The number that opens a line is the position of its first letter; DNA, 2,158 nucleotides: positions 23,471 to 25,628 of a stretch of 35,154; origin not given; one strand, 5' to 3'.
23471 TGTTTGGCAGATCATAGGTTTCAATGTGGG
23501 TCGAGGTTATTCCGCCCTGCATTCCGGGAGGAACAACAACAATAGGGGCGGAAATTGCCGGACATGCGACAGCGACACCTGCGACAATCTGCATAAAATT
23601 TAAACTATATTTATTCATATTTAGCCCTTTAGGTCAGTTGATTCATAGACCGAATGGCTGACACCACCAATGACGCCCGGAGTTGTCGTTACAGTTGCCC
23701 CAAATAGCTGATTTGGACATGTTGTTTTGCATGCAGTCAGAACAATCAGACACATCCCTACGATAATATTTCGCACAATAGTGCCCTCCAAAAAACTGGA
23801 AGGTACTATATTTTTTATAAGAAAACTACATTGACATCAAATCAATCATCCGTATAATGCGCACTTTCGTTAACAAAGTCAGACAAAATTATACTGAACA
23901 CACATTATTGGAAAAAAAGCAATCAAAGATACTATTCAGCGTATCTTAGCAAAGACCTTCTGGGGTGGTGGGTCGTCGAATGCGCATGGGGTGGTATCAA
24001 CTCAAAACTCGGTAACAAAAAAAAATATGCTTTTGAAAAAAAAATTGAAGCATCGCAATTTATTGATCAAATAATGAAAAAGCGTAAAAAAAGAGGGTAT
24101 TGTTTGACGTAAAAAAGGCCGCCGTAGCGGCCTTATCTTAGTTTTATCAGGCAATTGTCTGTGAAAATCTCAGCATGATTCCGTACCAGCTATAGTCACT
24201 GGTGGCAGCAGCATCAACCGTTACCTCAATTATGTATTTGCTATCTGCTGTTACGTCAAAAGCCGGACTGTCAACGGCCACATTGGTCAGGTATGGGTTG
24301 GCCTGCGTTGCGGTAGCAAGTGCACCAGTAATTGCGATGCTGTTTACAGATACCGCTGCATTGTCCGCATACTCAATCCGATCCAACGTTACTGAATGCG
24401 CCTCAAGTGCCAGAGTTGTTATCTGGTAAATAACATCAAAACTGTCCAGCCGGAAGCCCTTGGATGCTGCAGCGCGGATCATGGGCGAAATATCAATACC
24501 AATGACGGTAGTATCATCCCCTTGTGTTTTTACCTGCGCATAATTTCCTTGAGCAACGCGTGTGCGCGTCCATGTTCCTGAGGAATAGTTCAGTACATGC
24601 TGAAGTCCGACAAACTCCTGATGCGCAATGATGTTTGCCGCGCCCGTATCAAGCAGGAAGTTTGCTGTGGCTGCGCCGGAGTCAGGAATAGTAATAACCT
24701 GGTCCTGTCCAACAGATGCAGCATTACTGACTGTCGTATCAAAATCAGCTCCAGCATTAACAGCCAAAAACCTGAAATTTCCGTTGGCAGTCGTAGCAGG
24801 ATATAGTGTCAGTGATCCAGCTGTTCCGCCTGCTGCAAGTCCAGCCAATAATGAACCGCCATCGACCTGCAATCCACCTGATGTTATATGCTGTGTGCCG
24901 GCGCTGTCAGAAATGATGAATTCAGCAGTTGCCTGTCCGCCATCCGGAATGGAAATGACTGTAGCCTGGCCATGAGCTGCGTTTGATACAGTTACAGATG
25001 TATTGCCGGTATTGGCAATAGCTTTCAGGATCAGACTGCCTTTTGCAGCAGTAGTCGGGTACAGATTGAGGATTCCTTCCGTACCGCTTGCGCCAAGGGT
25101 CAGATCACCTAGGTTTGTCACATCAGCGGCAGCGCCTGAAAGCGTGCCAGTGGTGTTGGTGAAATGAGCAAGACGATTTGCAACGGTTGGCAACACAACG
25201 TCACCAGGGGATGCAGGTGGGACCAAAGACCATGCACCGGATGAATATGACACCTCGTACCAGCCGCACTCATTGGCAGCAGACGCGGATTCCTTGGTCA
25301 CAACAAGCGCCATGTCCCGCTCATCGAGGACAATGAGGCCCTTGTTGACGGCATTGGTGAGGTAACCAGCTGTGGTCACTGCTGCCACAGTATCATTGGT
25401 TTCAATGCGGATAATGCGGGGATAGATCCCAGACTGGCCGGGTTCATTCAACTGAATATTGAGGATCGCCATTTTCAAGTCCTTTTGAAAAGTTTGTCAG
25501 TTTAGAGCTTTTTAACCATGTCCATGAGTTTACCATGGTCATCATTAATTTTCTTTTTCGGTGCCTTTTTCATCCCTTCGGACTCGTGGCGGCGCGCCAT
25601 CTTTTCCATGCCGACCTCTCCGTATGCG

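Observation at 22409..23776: Coupled lipoprotein + two paralogous secreted proteins + 64-aa ORF: an envelope-directed accessory operon of unknown family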

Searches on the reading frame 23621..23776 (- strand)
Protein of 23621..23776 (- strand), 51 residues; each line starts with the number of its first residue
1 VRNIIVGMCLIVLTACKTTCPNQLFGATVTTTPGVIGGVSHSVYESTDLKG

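Call 5: search_protein_families(library=pfam, proteins=[window:23621-23776:-], max_evalue=1)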
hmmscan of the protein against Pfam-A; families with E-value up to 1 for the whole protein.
window:23621-23776:- (51 aa): 0 families

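Call 6: search_protein_families(library=phrogs, proteins=[window:23621-23776:-], max_evalue=1)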
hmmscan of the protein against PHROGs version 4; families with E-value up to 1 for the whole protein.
window:23621-23776:- (51 aa): 1 family
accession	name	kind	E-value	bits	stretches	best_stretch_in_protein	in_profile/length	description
phrog_23384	-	other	0.15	12.8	1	1-19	1-19/158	lipoprotein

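Call 48: search_protein_families(library=padloc, proteins=[window:23621-23776:-], max_evalue=1)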
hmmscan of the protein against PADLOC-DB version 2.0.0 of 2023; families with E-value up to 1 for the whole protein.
window:23621-23776:- (51 aa): 0 families

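Call 49: search_protein_families(library=ncbifam, proteins=[window:23621-23776:-], max_evalue=1)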
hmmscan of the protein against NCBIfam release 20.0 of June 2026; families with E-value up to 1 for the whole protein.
window:23621-23776:- (51 aa): 0 families

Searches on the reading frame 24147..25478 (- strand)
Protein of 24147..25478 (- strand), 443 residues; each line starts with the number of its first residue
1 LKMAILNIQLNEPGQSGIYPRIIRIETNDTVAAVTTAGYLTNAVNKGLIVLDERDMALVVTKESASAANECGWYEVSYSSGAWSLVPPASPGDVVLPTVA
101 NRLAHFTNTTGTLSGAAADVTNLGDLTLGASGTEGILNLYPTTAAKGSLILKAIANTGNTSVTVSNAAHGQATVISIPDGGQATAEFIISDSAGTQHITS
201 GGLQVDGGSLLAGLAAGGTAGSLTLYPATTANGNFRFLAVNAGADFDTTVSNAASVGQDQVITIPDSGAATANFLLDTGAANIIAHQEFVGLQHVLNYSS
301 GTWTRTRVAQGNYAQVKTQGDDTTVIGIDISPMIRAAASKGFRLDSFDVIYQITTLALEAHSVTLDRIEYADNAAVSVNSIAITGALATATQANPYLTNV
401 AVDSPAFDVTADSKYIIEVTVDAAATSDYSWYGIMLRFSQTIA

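Call 5: search_protein_families(library=pfam, proteins=[window:24147-25478:-], max_evalue=1)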
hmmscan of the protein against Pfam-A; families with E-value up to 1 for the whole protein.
window:24147-25478:- (443 aa): 1 family
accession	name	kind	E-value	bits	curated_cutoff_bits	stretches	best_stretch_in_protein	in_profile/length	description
PF19657.4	DUF6160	-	0.0086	16.8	27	1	355-403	42-91/96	Family of unknown function (DUF6160)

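Call 6: search_protein_families(library=phrogs, proteins=[window:24147-25478:-], max_evalue=1)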
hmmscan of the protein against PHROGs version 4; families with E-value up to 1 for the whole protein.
window:24147-25478:- (443 aa): 1 family
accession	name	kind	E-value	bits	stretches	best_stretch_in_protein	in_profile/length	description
phrog_18004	-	unknown function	2.6e-06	28.5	1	21-74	20-70/92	-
